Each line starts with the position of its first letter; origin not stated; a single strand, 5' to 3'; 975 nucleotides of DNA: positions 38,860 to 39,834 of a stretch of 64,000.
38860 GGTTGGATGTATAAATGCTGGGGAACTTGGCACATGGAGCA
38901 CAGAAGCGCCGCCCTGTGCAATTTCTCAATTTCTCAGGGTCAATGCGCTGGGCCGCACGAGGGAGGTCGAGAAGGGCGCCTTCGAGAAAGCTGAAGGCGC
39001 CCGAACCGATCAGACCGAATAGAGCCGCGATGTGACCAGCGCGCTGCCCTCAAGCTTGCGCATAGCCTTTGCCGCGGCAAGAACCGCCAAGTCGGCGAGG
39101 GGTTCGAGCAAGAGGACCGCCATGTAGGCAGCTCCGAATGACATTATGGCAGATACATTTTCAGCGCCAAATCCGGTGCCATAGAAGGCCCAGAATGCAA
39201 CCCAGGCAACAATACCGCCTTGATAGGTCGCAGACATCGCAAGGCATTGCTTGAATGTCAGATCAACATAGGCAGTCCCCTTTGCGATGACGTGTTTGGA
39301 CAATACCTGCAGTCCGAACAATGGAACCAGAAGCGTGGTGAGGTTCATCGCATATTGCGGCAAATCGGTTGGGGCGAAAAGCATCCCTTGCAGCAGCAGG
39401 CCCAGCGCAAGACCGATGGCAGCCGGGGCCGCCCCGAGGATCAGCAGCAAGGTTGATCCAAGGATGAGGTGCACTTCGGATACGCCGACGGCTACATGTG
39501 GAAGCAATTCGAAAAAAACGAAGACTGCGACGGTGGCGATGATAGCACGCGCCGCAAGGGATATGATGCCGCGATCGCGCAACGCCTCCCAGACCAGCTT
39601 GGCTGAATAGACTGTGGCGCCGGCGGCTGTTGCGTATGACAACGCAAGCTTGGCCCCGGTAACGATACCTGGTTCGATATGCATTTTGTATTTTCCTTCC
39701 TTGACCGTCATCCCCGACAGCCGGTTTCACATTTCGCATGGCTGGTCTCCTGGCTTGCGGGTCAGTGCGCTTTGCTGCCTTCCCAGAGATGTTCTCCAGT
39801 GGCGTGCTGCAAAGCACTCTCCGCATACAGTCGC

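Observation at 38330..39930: Canonical cobalamin riboswitch gates a solitary CbiM-like permease plus a His-rich exported protein: candidate ECF-independent cobalt uptake module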

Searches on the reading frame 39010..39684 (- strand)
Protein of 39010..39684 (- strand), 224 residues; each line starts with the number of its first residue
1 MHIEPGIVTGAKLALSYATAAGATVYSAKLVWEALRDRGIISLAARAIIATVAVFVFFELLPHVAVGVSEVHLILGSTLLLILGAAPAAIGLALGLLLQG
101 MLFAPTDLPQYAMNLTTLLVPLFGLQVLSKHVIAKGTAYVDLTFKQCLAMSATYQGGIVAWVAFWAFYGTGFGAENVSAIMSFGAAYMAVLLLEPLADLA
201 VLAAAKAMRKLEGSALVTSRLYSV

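Call 4: search_protein_families(library=pfam, proteins=[window:39010-39684:-], max_evalue=1)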
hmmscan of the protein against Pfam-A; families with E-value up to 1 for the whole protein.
window:39010-39684:- (224 aa): 1 family
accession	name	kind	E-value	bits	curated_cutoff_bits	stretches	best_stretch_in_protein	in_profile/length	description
PF01891.21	CbiM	-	3.3e-13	50.4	23.1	1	2-209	1-202/205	Cobalt uptake substrate-specific transmembrane region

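Call 5: search_protein_families(library=ncbifam, proteins=[window:39010-39684:-], max_evalue=1)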
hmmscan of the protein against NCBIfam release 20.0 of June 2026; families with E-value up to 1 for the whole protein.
window:39010-39684:- (224 aa): 3 families
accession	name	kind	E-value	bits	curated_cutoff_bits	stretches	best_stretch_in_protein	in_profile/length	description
NF004909.0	PRK06265.2-5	equivalog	0.00013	22.1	172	1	33-128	29-118/196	cobalt transporter CbiM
NF004905.0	PRK06265.1-5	equivalog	0.0026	17.9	173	1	1-172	1-160/205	cobalt transporter CbiM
NF008873.0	PRK11909.1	equivalog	0.013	15.2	225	1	1-127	1-124/230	cobalt transporter CbiM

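Call 15: find_homologous_proteins(query=window:39010-39684:-)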
Query window:39010-39684:- (224 aa): 7348 proteins with E <= 0.001 among 8000 candidates; the best 120 are listed.
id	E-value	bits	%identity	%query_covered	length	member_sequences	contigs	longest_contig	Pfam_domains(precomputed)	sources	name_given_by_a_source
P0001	2.3e-131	454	100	100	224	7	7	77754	PF01891.22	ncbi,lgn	-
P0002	2.1e-120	418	89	100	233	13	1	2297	PF01891.22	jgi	jgi:hypothetical protein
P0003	6.6e-116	403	86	100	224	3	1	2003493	PF01891.22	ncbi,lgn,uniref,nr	ncbi:cobalt uptake protein with substrate-specific transmembrane region [Yoonia maricola]|uniref:Cob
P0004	1.2e-115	403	86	100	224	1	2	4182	PF01891.22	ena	-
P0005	1.4e-112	393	83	100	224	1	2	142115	PF01891.22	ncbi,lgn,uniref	ncbi:MAG: energy-coupling factor ABC transporter permease [Yoonia sp.]|uniref:energy-coupling factor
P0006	7.7e-112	390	83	100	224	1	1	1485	PF01891.22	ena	-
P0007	1.7e-111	389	82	100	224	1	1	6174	PF01891.22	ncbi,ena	-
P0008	5.3e-107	374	79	100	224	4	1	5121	PF01891.22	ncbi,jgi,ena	jgi:ABC-type Co2+ transport system permease subunit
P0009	1.3e-106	373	80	100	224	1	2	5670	PF01891.22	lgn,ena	-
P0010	2.3e-106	372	80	100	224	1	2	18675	PF01891.22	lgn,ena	-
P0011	4.9e-106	371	79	100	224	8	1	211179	PF01891.22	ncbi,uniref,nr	ncbi:energy-coupling factor ABC transporter permease [Yoonia sp. I 8.24]|uniref:energy-coupling fact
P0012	5.7e-104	364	78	100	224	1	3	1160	PF01891.22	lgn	-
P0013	6.9e-103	361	78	100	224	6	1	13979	PF01891.22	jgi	jgi:hypothetical protein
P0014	1.3e-100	353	75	100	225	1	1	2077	PF01891.22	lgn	-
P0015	4.0e-100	352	76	100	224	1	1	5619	PF01891.22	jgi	-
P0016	1.4e-99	350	76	100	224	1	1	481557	PF01891.22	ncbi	-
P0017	3.4e-99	349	76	100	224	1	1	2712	PF01891.22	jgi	-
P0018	5.5e-99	348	75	100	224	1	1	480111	PF01891.22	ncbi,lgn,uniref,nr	ncbi:hypothetical protein FHS72_000649 [Loktanella ponticola]|uniref:Cobalt transporter n=1 Tax=xxxx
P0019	6.3e-98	345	76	100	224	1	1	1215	PF01891.22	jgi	-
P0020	2.4e-97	343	75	99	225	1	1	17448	PF01891.22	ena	-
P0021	5.6e-97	342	71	100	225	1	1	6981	PF01891.22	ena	-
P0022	1.2e-96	341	71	100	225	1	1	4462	PF01891.22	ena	-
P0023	2.7e-96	339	71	100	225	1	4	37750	PF01891.22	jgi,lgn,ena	-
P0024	2.9e-96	339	71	100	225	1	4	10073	PF01891.22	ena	-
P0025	5.3e-96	338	70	100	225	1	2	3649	PF01891.22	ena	-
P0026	9.0e-96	338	70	100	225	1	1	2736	PF01891.22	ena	-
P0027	1.2e-95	337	70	100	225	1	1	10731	PF01891.22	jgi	-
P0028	1.5e-95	337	70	100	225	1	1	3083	PF01891.22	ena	-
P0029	1.6e-95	337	70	100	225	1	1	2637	PF01891.22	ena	-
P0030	2.7e-95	336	70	100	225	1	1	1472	PF01891.22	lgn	-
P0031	1.0e-94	334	72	100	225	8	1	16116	PF01891.22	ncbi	ncbi:MAG: energy-coupling factor ABC transporter permease [Pseudomonadota bacterium]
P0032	1.1e-94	334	-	-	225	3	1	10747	PF01891.22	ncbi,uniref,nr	ncbi:energy-coupling factor ABC transporter permease [Meridianimarinicoccus aquatilis]|uniref:Cobalt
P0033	1.3e-94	334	73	99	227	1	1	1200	PF01891.22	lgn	-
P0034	1.8e-94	333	70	99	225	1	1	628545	PF01891.22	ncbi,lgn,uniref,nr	ncbi:energy-coupling factor ABC transporter permease [Nereida sp. MMG025]|uniref:energy-coupling fac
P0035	3.9e-94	332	70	100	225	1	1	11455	PF01891.22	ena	-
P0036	6.0e-94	332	71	99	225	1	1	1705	PF01891.22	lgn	-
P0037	1.2e-93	331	72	100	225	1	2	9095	PF01891.22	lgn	-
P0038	2.4e-93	330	71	99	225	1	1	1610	PF01891.22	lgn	-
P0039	3.5e-93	329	71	100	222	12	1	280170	PF01891.22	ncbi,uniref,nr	ncbi:energy-coupling factor ABC transporter permease [Pontivivens nitratireducens]|uniref:energy-cou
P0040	4.5e-93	329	69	100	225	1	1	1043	PF01891.22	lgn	-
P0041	4.7e-93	329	72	99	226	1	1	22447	PF01891.22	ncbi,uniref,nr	ncbi:energy-coupling factor ABC transporter permease [Pseudoruegeria sp. SK021]|uniref:energy-coupli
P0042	5.7e-93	329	70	100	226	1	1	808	PF01891.22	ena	-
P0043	5.9e-93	328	69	100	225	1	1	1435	PF01891.22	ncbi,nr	ncbi:MAG: hypothetical protein GY947_09285, partial [Rhodobacteraceae bacterium]|nr:hypothetical pro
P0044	7.4e-93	328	71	99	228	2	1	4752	PF01891.22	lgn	-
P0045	9.4e-93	328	73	99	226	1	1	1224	PF01891.22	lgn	-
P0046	1.4e-92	327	72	100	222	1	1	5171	PF01891.22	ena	-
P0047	1.6e-92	327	70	100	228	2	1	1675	PF01891.22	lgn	-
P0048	2.3e-92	327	70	100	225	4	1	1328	PF01891.22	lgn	-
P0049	3.1e-92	326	68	100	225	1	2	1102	PF01891.22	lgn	-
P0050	3.6e-92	326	70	100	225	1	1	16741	PF01891.22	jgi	jgi:cobalt uptake protein with substrate-specific transmembrane region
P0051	3.7e-92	326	70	100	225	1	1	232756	PF01891.22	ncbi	-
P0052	3.9e-92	326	71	100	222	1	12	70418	PF01891.22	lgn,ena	-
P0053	5.5e-92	325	71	100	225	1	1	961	PF01891.22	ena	-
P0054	5.6e-92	325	70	100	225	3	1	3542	PF01891.22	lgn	-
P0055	1.0e-91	324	71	99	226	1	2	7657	PF01891.22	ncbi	-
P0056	1.1e-91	324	70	100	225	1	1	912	PF01891.22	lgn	-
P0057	1.4e-91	324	69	100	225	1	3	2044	PF01891.22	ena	-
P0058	1.7e-91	324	70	100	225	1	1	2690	PF01891.22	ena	-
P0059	1.9e-91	324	69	100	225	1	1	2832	PF01891.22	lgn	-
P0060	2.0e-91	323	70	100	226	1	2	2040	PF01891.22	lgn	-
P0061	2.4e-91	323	71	99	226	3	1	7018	PF01891.22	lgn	-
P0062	2.5e-91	323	68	100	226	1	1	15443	PF01891.22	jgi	-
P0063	3.0e-91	323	68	100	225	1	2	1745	PF01891.22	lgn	-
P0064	3.3e-91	323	70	100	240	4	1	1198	PF01891.22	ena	-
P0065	5.1e-91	322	71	100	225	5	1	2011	PF01891.22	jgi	-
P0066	7.2e-91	322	70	100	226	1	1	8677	PF01891.22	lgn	-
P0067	9.9e-91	321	72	100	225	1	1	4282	PF01891.22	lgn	-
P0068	1.0e-90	321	70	100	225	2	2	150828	PF01891.22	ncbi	ncbi:MAG: energy-coupling factor ABC transporter permease [Pseudoruegeria sp.]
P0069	1.3e-90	321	68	100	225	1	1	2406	PF01891.22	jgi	jgi:hypothetical protein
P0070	1.3e-90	321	68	100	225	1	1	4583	PF01891.22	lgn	-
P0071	1.4e-90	321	69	100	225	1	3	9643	PF01891.22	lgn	-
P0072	2.0e-90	320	68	100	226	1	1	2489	PF01891.22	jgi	jgi:hypothetical protein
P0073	2.1e-90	320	70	100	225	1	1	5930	PF01891.22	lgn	-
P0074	2.3e-90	320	72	100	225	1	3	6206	PF01891.22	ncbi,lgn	-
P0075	2.5e-90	320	71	100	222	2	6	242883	PF01891.22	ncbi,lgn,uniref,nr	ncbi:energy-coupling factor ABC transporter permease [Paracoccus saliphilus]|uniref:Cobalt uptake su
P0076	2.6e-90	320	69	100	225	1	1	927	PF01891.22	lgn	-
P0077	2.7e-90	320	67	100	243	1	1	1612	PF01891.22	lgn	-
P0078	3.0e-90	320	72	100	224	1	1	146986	PF01891.22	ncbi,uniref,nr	ncbi:cobalt transporter [Salipiger sp. IMCC34102]|uniref:energy-coupling factor ABC transporter perm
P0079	3.3e-90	320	68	100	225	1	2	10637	PF01891.22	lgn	-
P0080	4.1e-90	319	-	-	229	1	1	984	PF01891.22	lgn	-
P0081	4.6e-90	319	67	100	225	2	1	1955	PF01891.22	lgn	-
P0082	5.0e-90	319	70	99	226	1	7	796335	PF01891.22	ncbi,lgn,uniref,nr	ncbi:energy-coupling factor ABC transporter permease [Thalassovita sp.]|uniref:energy-coupling facto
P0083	5.0e-90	319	66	100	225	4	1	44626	PF01891.22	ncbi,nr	ncbi:energy-coupling factor ABC transporter permease [Octadecabacter sp.]|nr:energy-coupling factor 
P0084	6.3e-90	319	-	-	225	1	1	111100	PF01891.22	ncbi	-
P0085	6.3e-90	319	68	99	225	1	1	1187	PF01891.22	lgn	-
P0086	6.3e-90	319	71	100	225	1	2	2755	PF01891.22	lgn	-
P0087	6.3e-90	319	70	99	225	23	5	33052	PF01891.22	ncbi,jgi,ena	-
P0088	6.5e-90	319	70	99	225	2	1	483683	PF01891.22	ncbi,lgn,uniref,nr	ncbi:energy-coupling factor ABC transporter permease [Thalassovita taeanensis]|uniref:Cobalt uptake 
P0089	6.7e-90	318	68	100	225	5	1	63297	PF01891.22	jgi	-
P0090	6.8e-90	318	71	100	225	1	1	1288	PF01891.22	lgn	-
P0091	7.6e-90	318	68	100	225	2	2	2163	PF01891.22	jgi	jgi:hypothetical protein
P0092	8.4e-90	318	69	100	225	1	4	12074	PF01891.22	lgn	-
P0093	8.6e-90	318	71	100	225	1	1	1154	PF01891.22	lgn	-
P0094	9.3e-90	318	70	100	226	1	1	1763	PF01891.22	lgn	-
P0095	9.8e-90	318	67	100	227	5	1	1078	PF01891.22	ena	-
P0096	1.0e-89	318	67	100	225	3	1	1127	PF01891.22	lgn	-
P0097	1.1e-89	318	68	100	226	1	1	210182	PF01891.22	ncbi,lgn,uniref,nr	ncbi:hypothetical protein RUESEDTHA_03736 [Ruegeria sp. THAF57]|uniref:energy-coupling factor ABC tr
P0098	1.1e-89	318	69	99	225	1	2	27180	PF01891.22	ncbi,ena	-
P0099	1.1e-89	318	71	100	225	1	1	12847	PF01891.22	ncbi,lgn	ncbi:MAG: energy-coupling factor ABC transporter permease [Paracoccaceae bacterium]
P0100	1.2e-89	318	68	99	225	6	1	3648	PF01891.22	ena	-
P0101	1.2e-89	318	68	100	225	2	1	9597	PF01891.22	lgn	-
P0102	1.3e-89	318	67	100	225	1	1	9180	PF01891.22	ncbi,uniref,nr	ncbi:energy-coupling factor ABC transporter permease [Rhodopseudomonas sp. B29]|uniref:energy-coupli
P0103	1.3e-89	318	68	99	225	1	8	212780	PF01891.22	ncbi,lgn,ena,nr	ncbi:MAG: cobalt transporter [Hyphomicrobium sp.]|nr:cobalt transporter [Sphingomonas sp.] MBA410053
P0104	1.3e-89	318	69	100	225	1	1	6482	PF01891.22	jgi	jgi:ABC-type Co2+ transport system permease subunit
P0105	1.4e-89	317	67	100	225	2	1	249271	PF01891.22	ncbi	-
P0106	1.4e-89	317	68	99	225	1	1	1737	PF01891.22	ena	-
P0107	1.6e-89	317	68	99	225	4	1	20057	PF01891.22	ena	-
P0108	1.7e-89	317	68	100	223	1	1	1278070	PF01891.22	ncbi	-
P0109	2.4e-89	317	65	100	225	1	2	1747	PF01891.22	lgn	-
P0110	2.5e-89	317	69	100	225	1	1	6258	PF01891.22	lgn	-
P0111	2.5e-89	317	71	100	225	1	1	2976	PF01891.22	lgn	-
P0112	2.7e-89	317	69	100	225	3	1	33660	PF01891.22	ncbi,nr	ncbi:MAG: energy-coupling factor ABC transporter permease [Sneathiellales bacterium]|nr:energy-coupl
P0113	2.7e-89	316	68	99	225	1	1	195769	PF01891.22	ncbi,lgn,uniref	ncbi:energy-coupling factor ABC transporter permease [Roseovarius sp. CAU 1744]|uniref:energy-coupli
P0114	2.8e-89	316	68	100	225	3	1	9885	PF01891.22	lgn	-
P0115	3.1e-89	316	69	99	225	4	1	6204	PF01891.22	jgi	jgi:hypothetical protein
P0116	3.4e-89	316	69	99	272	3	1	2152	PF01891.22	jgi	jgi:ABC-type Co2+ transport system permease subunit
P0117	3.4e-89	316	71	100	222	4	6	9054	PF01891.22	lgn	-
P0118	3.8e-89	316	67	100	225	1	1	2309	PF01891.22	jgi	jgi:ABC-type Co2+ transport system permease subunit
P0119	3.9e-89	316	69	99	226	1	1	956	PF01891.22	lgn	-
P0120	3.9e-89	316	-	-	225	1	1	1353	PF01891.22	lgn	-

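Call 17: find_encoding_contigs(protein=P0001, flank=10000, max_places=3)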
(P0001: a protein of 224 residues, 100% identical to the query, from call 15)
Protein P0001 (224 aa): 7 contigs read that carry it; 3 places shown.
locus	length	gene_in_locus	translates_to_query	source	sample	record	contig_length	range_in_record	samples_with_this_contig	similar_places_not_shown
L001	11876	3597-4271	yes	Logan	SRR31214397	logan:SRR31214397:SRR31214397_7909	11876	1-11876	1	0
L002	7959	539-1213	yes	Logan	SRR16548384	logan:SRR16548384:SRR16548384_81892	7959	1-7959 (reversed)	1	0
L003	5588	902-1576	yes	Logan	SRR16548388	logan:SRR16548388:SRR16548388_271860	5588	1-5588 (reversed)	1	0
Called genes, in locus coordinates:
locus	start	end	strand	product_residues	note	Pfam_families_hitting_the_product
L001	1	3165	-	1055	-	?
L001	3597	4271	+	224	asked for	PF01891:CbiM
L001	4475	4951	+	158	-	-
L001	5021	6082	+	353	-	PF02492:cobW, PF07683:CobW_C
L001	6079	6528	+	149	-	PF00583:Acetyltransf_1, PF13673:Acetyltransf_10, PF13508:Acetyltransf_7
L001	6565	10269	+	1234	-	PF02514:CobN-Mg_chel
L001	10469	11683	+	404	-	-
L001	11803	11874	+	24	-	?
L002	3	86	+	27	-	?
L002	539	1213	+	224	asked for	PF01891:CbiM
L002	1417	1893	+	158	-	-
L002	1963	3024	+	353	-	PF02492:cobW, PF07683:CobW_C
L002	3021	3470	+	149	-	PF00583:Acetyltransf_1, PF13673:Acetyltransf_10, PF13508:Acetyltransf_7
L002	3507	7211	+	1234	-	PF02514:CobN-Mg_chel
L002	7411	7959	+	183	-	?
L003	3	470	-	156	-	?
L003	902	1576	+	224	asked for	PF01891:CbiM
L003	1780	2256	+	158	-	-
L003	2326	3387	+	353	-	PF02492:cobW, PF07683:CobW_C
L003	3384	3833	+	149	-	PF00583:Acetyltransf_1, PF13673:Acetyltransf_10, PF13508:Acetyltransf_7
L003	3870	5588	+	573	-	?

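Call 18: find_encoding_contigs(protein=P0075, flank=8000, max_places=2)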
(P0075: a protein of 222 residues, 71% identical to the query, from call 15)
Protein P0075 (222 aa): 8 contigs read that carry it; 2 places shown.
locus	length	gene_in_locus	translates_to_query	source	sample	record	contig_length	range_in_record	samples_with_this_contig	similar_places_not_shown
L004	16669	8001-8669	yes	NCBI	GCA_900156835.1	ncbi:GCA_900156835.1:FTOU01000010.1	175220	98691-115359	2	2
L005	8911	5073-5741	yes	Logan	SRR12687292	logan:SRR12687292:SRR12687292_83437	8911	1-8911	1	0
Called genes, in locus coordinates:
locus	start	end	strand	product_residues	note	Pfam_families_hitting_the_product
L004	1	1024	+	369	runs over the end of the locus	PF03460:NIR_SIR_ferr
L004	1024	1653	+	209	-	PF02570:CbiC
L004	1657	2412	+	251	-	PF00590:TP_methylase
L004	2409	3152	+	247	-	PF00590:TP_methylase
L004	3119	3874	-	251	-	PF02571:CbiJ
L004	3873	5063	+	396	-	PF00590:TP_methylase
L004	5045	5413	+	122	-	PF01890:CbiG_C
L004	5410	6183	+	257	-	PF00590:TP_methylase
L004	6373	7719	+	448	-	PF01656:CbiA, PF13500:AAA_26 (faint), PF07685:GATase_3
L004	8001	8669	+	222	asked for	PF01891:CbiM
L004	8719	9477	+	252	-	PF00590:TP_methylase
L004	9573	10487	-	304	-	-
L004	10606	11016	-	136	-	-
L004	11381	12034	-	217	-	PF02492:cobW, PF03308:MeaB (faint)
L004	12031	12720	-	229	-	PF01730:UreF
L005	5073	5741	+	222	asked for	PF01891:CbiM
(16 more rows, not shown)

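Call 19: find_encoding_contigs(protein=P0102, flank=8000, max_places=2)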
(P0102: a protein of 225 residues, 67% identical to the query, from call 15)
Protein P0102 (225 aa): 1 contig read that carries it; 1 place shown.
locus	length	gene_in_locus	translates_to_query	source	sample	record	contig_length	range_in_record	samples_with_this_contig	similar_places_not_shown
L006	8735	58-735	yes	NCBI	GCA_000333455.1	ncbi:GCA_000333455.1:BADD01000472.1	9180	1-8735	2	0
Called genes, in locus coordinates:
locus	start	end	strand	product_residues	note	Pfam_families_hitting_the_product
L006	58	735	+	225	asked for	PF01891:CbiM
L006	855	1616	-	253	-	PF00590:TP_methylase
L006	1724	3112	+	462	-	PF00890:FAD_binding_2, PF01266:DAO, PF01494:FAD_binding_3 (faint), PF03486:HI0933_like (weak), PF07992:Pyr_redox_2 (faint), PF12831:FAD_oxidored, PF13450:NAD_binding_8 (weak)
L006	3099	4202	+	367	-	PF27541:CitB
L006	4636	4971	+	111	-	-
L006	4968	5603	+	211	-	PF02570:CbiC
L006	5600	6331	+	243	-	PF00590:TP_methylase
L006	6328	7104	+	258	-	PF00590:TP_methylase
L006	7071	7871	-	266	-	PF02571:CbiJ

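Call 25: search_solved_structures(query=window:39010-39684:-, max_evalue=10, show_alignments=4)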
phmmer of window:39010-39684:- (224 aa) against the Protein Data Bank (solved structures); distinct sequences matched with E-value up to 10: 6.
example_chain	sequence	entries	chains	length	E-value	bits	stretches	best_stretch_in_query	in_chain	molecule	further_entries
8jyd_A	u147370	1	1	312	0.57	13.3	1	95-178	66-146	DNA ligase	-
4lh6_A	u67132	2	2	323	0.67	13.1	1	95-179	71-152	DNA ligase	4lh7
4eeq_A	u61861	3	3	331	0.7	13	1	95-179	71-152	DNA ligase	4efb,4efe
1tae_A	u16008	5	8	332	0.7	13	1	95-179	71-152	DNA ligase, NAD-dependent | DNA ligase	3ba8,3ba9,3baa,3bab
1ta8_A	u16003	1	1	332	0.71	13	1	95-179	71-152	DNA ligase, NAD-dependent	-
2bmo_A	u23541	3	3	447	1.2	12.3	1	150-192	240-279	OXYGENASE-ALPHA NBDO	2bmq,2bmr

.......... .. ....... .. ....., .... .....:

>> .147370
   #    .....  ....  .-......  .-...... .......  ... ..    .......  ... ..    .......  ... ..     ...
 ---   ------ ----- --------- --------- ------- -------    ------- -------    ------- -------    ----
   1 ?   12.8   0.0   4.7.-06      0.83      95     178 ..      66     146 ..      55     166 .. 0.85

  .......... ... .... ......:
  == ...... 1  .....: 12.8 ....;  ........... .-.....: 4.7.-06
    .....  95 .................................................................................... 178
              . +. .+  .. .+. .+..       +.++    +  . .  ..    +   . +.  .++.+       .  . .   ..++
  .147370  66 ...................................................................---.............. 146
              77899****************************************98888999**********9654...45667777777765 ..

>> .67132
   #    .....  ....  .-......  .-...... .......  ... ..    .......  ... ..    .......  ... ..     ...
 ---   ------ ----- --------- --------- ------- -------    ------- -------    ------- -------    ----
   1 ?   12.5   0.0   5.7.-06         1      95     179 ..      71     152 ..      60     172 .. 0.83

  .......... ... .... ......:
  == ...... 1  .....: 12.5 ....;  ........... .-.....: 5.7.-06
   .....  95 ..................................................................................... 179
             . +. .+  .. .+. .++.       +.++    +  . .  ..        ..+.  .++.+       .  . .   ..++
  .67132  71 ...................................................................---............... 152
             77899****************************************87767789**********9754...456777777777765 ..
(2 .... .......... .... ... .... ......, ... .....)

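Call 29: search_solved_structures(query=A2, max_evalue=10, show_alignments=3)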
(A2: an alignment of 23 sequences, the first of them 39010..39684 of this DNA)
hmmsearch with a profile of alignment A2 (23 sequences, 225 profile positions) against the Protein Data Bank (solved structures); distinct sequences matched with E-value up to 10: 5.
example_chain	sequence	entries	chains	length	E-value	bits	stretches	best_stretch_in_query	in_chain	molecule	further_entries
8jyd_A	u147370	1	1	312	0.24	14.1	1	95-161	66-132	DNA ligase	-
4lh6_A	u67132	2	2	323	0.96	12.2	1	95-161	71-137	DNA ligase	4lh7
4eeq_A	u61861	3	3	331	1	12.1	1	95-161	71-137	DNA ligase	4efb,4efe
1tae_A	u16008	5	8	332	1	12.1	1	95-161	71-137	DNA ligase, NAD-dependent | DNA ligase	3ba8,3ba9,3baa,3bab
1ta8_A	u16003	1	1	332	1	12.1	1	95-161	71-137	DNA ligase, NAD-dependent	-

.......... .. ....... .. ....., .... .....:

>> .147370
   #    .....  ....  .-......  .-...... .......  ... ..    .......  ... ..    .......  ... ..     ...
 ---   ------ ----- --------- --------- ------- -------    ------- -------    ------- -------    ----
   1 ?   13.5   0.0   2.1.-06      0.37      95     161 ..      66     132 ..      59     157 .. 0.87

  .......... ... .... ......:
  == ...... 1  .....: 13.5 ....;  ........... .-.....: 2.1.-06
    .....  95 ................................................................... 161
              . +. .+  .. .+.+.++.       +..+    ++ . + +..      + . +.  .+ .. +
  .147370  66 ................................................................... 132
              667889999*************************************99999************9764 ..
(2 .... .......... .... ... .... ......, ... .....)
